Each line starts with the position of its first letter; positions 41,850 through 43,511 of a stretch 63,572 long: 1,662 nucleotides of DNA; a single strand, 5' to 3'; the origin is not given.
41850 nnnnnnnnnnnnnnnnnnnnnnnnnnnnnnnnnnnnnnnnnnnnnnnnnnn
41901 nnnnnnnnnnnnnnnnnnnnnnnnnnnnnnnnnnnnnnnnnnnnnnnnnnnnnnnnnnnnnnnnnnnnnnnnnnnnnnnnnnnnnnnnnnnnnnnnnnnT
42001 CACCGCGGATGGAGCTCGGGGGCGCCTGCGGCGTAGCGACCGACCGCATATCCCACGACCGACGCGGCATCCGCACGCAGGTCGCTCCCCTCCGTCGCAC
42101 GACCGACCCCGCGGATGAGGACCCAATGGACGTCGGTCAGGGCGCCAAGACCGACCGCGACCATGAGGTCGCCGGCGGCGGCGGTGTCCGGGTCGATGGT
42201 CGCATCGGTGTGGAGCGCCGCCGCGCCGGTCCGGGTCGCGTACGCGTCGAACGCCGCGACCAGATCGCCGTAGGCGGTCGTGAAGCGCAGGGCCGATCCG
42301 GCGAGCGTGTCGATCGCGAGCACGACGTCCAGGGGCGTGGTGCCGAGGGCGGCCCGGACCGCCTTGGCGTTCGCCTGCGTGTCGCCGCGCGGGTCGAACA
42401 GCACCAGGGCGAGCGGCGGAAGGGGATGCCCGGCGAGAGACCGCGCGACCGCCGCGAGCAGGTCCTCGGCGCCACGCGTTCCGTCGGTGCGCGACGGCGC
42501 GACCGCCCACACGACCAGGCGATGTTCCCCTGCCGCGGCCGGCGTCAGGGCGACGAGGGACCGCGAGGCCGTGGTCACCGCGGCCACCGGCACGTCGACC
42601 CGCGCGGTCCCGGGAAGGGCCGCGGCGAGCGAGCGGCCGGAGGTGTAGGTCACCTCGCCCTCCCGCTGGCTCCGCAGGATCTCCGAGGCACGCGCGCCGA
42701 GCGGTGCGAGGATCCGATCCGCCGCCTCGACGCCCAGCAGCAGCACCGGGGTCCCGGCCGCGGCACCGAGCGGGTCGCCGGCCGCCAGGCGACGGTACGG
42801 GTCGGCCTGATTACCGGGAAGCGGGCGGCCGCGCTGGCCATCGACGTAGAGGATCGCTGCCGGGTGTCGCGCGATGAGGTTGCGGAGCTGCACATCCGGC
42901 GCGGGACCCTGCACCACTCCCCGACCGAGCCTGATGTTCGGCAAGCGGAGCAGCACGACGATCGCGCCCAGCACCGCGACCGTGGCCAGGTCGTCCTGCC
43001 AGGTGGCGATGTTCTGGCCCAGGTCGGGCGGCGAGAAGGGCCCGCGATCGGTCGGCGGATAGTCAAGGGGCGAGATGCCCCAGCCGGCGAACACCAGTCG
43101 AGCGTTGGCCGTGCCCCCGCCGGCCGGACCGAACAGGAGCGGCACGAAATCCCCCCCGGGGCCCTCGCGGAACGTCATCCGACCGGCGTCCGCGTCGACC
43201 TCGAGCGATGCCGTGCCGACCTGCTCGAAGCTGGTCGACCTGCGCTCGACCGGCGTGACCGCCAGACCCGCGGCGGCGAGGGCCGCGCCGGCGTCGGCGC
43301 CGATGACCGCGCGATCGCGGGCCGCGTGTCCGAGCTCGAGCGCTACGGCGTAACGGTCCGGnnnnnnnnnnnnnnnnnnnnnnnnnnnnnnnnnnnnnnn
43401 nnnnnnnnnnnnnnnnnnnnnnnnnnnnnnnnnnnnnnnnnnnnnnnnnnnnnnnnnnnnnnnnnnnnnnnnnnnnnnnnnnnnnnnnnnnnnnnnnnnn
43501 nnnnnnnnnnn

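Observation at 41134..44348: Orphan Opp/Dpp-type permease pair in which the 'C' subunit carries an extra TM helix and a large PA/M28-like pseudo-peptidase ectodomain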

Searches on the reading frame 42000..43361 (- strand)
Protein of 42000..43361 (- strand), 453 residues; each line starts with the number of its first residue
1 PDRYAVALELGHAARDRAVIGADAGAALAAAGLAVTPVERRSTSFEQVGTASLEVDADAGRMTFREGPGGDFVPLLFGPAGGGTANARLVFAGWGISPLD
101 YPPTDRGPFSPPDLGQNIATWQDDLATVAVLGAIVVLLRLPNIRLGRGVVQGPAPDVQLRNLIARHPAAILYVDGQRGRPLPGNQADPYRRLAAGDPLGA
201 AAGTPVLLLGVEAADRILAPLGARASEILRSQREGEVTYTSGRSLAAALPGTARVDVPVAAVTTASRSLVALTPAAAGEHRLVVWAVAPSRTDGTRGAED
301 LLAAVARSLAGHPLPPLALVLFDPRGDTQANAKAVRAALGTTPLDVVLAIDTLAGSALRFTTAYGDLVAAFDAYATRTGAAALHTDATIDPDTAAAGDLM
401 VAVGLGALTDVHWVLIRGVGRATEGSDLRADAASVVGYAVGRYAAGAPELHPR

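Call 8: search_protein_families(library=ncbifam, proteins=[window:42000-43361:-], max_evalue=1)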
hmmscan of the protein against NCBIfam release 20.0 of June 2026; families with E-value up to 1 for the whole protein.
window:42000-43361:- (453 aa): 0 families

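Call 9: find_homologous_proteins(query=window:42003-43361:-, max_evalue=0.001)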
Query window:42003-43361:- (453 aa): 29 proteins with E <= 0.001 among 8000 candidates.
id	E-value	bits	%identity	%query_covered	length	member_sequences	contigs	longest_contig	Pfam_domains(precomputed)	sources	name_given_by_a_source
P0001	2.6e-281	951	100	100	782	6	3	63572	PF00528.28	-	-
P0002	1.1e-215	735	79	100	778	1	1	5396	PF00528.28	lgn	-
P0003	2.2e-153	529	79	72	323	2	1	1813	-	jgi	-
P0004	1.9e-140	487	55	93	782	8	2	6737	PF00528.28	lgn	-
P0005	8.0e-138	478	54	96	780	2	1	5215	PF00528.28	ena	-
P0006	1.4e-137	477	55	99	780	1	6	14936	PF00528.28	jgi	jgi:peptide/nickel transport system permease protein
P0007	3.5e-137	476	55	93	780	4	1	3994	PF00528.28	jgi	-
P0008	6.9e-137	475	54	99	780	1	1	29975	PF00528.28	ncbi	-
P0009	1.7e-136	474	54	99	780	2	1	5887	PF00528.28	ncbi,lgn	-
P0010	2.0e-136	473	54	99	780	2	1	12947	PF00528.28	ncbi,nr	ncbi:MAG: ABC transporter permease subunit [Chloroflexota bacterium]|nr:ABC transporter permease sub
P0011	1.4e-135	471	54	99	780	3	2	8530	PF00528.28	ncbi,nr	ncbi:MAG: ABC transporter permease subunit [Chloroflexota bacterium]|nr:ABC transporter permease sub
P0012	1.8e-135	470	53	96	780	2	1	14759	PF00528.28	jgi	jgi:peptide/nickel transport system permease protein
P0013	4.5e-135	469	55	99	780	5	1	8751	PF00528.28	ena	-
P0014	7.0e-135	468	54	99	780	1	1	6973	PF00528.28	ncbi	-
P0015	3.8e-134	466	54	99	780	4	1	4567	PF00528.28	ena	-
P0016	3.5e-133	463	53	93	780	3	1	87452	PF00528.28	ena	-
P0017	5.6e-132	459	52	99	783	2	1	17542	PF00528.28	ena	-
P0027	2.3e-90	322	45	99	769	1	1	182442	PF00528.28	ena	-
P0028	2.6e-74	269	41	100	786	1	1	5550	PF00528.28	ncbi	-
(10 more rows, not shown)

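Call 10: find_encoding_contigs(protein=P0027, flank=10000, max_places=2)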
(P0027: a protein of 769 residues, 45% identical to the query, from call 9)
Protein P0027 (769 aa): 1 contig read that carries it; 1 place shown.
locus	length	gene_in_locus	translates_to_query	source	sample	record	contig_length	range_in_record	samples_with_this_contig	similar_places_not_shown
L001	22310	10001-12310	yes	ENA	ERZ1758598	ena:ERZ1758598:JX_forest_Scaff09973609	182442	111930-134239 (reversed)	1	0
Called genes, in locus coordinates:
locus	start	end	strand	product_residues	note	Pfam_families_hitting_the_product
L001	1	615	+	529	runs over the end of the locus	PF00890:FAD_binding_2 (faint), PF01266:DAO (weak), PF01593:Amino_oxidase, PF12831:FAD_oxidored (faint), PF13450:NAD_binding_8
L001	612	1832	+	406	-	PF00364:Biotin_lipoyl, PF02817:E3_binding, PF00198:2-oxoacid_dh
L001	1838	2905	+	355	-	PF06500:FrsA-like, PF02129:Peptidase_S15 (weak), PF00561:Abhydrolase_1 (faint), PF12146:Hydrolase_4 (faint), PF20434:BD-FAE (faint), PF00326:Peptidase_S9, PF01738:DLH (faint)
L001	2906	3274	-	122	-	-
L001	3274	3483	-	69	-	-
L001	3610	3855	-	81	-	-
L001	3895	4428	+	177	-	PF02566:OsmC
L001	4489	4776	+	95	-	PF01402:RHH_1 (faint)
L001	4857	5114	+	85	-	PF02452:PemK_toxin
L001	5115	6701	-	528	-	PF01039:Carboxyl_trans, PF03255:ACCA (weak)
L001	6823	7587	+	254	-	PF13489:Methyltransf_23, PF07021:MetW (weak), PF13649:Methyltransf_25, PF13847:Methyltransf_31, PF08241:Methyltransf_11, PF08242:Methyltransf_12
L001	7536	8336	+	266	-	PF00072:Response_reg (weak), PF00486:Trans_reg_C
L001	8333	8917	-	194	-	PF04542:Sigma70_r2, PF08281:Sigma70_r4_2, PF04545:Sigma70_r4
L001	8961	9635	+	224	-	PF14378:PAP2_3, PF01569:PAP2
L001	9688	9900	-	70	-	-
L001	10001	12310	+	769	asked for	PF00528:BPD_transp_1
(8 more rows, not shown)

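Call 11: find_encoding_contigs(protein=P0016, flank=10000, max_places=2)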
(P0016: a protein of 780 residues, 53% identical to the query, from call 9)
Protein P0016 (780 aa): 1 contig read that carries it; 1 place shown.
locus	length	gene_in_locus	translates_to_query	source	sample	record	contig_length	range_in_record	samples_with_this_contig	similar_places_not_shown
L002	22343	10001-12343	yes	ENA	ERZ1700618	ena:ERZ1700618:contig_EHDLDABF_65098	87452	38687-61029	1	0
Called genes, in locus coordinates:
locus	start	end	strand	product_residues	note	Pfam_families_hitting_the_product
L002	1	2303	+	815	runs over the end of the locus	PF00528:BPD_transp_1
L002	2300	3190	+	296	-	PF00528:BPD_transp_1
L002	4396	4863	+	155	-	PF04542:Sigma70_r2 (weak), PF08281:Sigma70_r4_2, PF04545:Sigma70_r4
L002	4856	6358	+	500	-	-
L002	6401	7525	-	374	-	-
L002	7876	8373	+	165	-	PF08281:Sigma70_r4_2, PF04545:Sigma70_r4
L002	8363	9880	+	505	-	-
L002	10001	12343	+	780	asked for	PF00528:BPD_transp_1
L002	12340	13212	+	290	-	PF00528:BPD_transp_1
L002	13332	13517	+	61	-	-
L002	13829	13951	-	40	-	-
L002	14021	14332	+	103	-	-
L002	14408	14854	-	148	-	-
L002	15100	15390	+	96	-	-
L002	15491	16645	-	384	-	-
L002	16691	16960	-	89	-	-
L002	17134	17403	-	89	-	-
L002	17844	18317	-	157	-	-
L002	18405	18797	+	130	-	-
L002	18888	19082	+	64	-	-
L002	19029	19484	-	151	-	-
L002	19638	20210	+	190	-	-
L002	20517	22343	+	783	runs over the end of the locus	PF00528:BPD_transp_1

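Call 12: find_encoding_contigs(protein=P0008, flank=10000, max_places=2)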
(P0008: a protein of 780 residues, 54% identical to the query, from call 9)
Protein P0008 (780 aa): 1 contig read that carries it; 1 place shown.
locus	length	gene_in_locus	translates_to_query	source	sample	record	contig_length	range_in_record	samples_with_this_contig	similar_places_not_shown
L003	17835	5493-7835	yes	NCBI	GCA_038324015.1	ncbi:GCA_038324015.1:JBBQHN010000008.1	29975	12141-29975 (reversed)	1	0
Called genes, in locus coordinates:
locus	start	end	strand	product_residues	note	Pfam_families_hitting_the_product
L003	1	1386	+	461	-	?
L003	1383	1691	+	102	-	PF05437:AzlD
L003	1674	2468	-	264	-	PF00378:ECH_1, PF16113:ECH_2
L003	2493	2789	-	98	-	PF00583:Acetyltransf_1, PF13508:Acetyltransf_7, PF13673:Acetyltransf_10 (weak), PF08445:FR47 (weak), PF13527:Acetyltransf_9 (weak)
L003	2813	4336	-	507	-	PF01039:Carboxyl_trans, PF03255:ACCA (weak), PF06833:MdcE (faint)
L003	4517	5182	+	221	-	PF14378:PAP2_3, PF01569:PAP2 (weak)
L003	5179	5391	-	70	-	-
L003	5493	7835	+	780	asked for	PF00528:BPD_transp_1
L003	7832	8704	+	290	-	PF00528:BPD_transp_1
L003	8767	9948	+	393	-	PF13433:Peripla_BP_5, PF13458:Peripla_BP_6, PF01094:ANF_receptor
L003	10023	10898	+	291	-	PF02653:BPD_transp_2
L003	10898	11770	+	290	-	PF02653:BPD_transp_2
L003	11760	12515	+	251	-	PF00005:ABC_tran, PF13304:AAA_21 (faint), PF12399:BCA_ABC_TP_C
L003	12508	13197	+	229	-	PF00005:ABC_tran, PF13304:AAA_21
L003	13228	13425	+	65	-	-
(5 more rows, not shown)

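Call 20: search_solved_structures(query=A2, max_evalue=10, show_alignments=3)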
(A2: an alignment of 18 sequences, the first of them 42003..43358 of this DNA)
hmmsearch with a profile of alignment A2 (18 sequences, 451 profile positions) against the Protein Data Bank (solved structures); distinct sequences matched with E-value up to 10: 0.

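Call 21: search_protein_families(library=pfam, alignment_id=A2, max_evalue=10)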
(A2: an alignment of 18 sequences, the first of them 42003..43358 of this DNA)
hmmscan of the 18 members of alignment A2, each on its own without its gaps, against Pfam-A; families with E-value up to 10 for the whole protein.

A. member 1, window:42003-43358:- (452 aa): 0 families

B. families by the number of members that match (of 18 scanned): 2 families
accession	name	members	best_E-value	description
PF02225.27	PA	7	0.0007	PA domain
PF19112.6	VanA_C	1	0.0068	Vanillate O-demethylase oxygenase C-terminal domain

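Call 22: find_encoding_contigs(protein=P0017, flank=10000, max_places=2)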
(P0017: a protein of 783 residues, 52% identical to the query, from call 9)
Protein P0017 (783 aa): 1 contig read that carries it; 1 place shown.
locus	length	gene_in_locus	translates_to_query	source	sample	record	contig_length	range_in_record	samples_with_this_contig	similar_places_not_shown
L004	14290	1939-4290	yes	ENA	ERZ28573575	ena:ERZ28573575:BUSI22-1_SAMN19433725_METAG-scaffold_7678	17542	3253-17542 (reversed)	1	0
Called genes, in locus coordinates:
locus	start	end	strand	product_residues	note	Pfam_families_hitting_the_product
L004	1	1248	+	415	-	?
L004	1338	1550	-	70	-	-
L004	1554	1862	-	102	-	PF13451:zf_Tbcl, PF23477:zf_Tbcl_2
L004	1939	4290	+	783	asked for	PF00528:BPD_transp_1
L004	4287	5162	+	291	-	PF00528:BPD_transp_1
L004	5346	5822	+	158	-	-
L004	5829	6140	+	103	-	-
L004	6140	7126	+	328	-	-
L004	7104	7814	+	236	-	-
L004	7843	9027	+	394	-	PF13433:Peripla_BP_5, PF13458:Peripla_BP_6, PF01094:ANF_receptor, PF13433:Peripla_BP_5 (weak)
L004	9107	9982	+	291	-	PF02653:BPD_transp_2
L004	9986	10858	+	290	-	PF02653:BPD_transp_2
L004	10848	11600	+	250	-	PF00005:ABC_tran, PF13304:AAA_21 (faint), PF12399:BCA_ABC_TP_C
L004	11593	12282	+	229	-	PF00005:ABC_tran, PF13304:AAA_21 (weak)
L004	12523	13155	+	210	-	PF10925:DUF2680 (faint)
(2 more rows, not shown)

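Call 23: find_encoding_contigs(protein=P0006, flank=10000, max_places=3)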
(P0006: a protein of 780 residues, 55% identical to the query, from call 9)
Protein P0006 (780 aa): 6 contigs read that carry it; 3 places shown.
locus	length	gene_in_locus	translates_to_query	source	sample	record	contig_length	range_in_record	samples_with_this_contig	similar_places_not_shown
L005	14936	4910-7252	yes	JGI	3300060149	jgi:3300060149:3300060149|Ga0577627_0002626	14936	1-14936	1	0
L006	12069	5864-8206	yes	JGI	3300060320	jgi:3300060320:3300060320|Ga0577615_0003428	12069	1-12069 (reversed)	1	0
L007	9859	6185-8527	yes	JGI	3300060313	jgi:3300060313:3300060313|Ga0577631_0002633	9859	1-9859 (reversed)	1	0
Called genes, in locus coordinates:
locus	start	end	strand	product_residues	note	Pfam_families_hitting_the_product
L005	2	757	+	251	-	?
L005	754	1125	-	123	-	-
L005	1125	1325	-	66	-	-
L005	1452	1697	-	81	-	-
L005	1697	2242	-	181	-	PF00583:Acetyltransf_1, PF13527:Acetyltransf_9 (weak), PF13673:Acetyltransf_10, PF13508:Acetyltransf_7, PF08445:FR47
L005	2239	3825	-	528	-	PF01039:Carboxyl_trans, PF03255:ACCA (faint), PF06833:MdcE (faint)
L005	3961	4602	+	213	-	PF14378:PAP2_3 (weak), PF01569:PAP2 (weak)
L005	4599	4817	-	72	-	-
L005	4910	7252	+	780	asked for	PF00528:BPD_transp_1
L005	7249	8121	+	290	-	PF00528:BPD_transp_1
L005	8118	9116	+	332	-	-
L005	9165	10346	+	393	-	PF13433:Peripla_BP_5, PF13458:Peripla_BP_6, PF01094:ANF_receptor, PF13433:Peripla_BP_5 (weak)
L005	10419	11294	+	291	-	PF02653:BPD_transp_2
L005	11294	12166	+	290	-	PF02653:BPD_transp_2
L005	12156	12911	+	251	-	PF00005:ABC_tran, PF13304:AAA_21 (faint), PF12399:BCA_ABC_TP_C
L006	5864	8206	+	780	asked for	PF00528:BPD_transp_1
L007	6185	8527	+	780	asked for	PF00528:BPD_transp_1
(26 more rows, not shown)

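Call 24: find_encoding_contigs(protein=P0028, flank=10000, max_places=2)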
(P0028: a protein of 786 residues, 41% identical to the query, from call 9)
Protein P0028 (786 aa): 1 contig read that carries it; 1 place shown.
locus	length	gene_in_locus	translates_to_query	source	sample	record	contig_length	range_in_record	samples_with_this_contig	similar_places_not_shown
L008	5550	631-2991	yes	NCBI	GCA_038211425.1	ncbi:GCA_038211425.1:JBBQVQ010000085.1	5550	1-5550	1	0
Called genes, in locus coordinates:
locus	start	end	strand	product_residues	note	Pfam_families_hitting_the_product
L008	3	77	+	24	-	?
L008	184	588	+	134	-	PF02195:ParB_N (weak)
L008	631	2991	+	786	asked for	PF00528:BPD_transp_1 (weak)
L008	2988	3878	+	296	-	PF00528:BPD_transp_1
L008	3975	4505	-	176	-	PF18728:HEPN_AbiV (weak)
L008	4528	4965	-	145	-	PF00589:Phage_integrase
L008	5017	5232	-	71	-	-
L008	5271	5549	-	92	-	?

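Call 29: predict_structure(alignment_id=A2)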
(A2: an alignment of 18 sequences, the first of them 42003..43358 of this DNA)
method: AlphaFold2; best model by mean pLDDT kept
length: 452 residues; sequences in the alignment: 18
mean_pLDDT: 89.1   pTM: 0.77
mean pLDDT of the five models: 89.1, 87.5, 87.3, 87.2, 86.2
residues with pLDDT >= 90: 284; 70-90: 148; 50-70: 12; < 50: 8
segments of 3 or more residues with pLDDT < 50: 178-184
pLDDT, mean of each block of 10 residues (from residue 1): 89 93 91 93 92 92 89 90 96 93 79 89 94 94 81 91 96 67 58 85 94 94 91 84 93 97 95 90 94 89 92 92 92 92 94 90 89 94 83 81 87 88 72 97 93 71
secondary structure, 60 per line:
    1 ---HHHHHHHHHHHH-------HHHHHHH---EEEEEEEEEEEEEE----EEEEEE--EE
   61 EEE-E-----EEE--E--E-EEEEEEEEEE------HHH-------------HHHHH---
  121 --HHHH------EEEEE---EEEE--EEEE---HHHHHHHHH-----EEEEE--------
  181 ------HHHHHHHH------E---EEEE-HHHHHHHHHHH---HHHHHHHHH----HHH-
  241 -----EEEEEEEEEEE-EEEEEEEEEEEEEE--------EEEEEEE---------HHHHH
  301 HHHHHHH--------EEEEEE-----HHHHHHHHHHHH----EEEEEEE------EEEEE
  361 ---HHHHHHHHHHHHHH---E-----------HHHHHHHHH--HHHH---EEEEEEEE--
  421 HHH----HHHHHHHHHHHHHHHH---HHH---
elements in order: H4-15 H23-29 E33-46 E51-56 E59-63 E71-73 E81-90 H113-117 H123-126 E133-137 E141-144 E147-150 H154-162 E168-172 H187-194 E205-208 H210-220 H224-232 E246-256 E258-271 E280-286 H296-307 E316-321 H327-338 E343-349 E356-360 H364-377 H393-401 H404-407 E411-418 H428-443
